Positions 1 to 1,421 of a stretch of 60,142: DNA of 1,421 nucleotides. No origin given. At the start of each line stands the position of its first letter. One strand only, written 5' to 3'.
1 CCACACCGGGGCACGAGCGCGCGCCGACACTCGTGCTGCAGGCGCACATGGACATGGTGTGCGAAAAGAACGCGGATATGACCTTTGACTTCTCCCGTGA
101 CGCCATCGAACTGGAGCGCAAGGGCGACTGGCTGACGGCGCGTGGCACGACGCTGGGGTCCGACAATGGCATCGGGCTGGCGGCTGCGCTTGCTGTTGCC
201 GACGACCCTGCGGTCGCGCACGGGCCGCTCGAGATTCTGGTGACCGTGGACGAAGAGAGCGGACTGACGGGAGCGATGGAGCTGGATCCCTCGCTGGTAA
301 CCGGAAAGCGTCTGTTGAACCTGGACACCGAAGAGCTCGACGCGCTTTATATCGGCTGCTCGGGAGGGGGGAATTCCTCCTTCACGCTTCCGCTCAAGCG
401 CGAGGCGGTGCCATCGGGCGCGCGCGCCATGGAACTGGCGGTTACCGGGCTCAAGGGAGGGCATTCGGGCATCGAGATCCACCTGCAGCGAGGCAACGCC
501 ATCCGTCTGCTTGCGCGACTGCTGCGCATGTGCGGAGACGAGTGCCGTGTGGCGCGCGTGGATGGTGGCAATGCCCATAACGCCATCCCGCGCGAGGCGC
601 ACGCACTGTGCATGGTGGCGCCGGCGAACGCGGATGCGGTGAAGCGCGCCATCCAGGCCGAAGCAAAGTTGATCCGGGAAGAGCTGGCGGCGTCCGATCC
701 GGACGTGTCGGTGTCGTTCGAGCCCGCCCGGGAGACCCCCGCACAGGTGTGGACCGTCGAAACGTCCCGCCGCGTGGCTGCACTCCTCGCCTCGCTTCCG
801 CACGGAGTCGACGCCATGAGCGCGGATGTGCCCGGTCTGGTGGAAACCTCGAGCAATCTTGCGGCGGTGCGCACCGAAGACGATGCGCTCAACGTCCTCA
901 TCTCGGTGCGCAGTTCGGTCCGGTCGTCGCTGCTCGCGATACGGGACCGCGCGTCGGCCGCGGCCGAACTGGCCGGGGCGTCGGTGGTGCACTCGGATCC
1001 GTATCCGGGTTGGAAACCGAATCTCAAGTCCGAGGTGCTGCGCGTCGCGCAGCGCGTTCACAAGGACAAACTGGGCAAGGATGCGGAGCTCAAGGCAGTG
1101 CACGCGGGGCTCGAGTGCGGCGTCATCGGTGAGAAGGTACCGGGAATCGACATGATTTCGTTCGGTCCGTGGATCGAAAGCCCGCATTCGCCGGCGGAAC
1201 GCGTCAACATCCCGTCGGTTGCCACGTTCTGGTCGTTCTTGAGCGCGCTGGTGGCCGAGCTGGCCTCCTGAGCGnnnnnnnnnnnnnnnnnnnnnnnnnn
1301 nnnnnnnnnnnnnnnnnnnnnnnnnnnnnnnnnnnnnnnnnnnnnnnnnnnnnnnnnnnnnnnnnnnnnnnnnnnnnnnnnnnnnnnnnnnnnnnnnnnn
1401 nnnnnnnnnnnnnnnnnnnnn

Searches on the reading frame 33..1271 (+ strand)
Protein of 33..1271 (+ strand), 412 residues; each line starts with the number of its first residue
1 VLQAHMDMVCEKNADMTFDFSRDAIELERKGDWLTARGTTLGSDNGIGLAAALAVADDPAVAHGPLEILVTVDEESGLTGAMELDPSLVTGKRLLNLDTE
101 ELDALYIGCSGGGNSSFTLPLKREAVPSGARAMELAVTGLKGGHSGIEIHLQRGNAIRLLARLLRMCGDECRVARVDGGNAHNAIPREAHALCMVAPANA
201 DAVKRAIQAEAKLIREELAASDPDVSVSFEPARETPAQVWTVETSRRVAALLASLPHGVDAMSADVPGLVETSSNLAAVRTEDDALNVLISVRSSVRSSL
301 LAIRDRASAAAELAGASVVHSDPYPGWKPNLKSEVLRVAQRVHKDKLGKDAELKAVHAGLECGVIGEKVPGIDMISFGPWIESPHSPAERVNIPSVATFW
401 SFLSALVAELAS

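Call 7: search_protein_families(library=pfam, proteins=[window:33-1271:+], max_evalue=0.001)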
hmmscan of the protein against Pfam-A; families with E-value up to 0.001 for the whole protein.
window:33-1271:+ (412 aa): 2 families
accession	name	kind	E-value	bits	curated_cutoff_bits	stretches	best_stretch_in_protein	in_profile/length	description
PF01546.33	Peptidase_M20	-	8.1e-13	49.2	24.6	1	1-407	1-204/206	Peptidase family M20/M25/M40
PF07687.19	M20_dimer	-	7.6e-10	39.2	21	1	137-219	3-104/107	Peptidase dimerisation domain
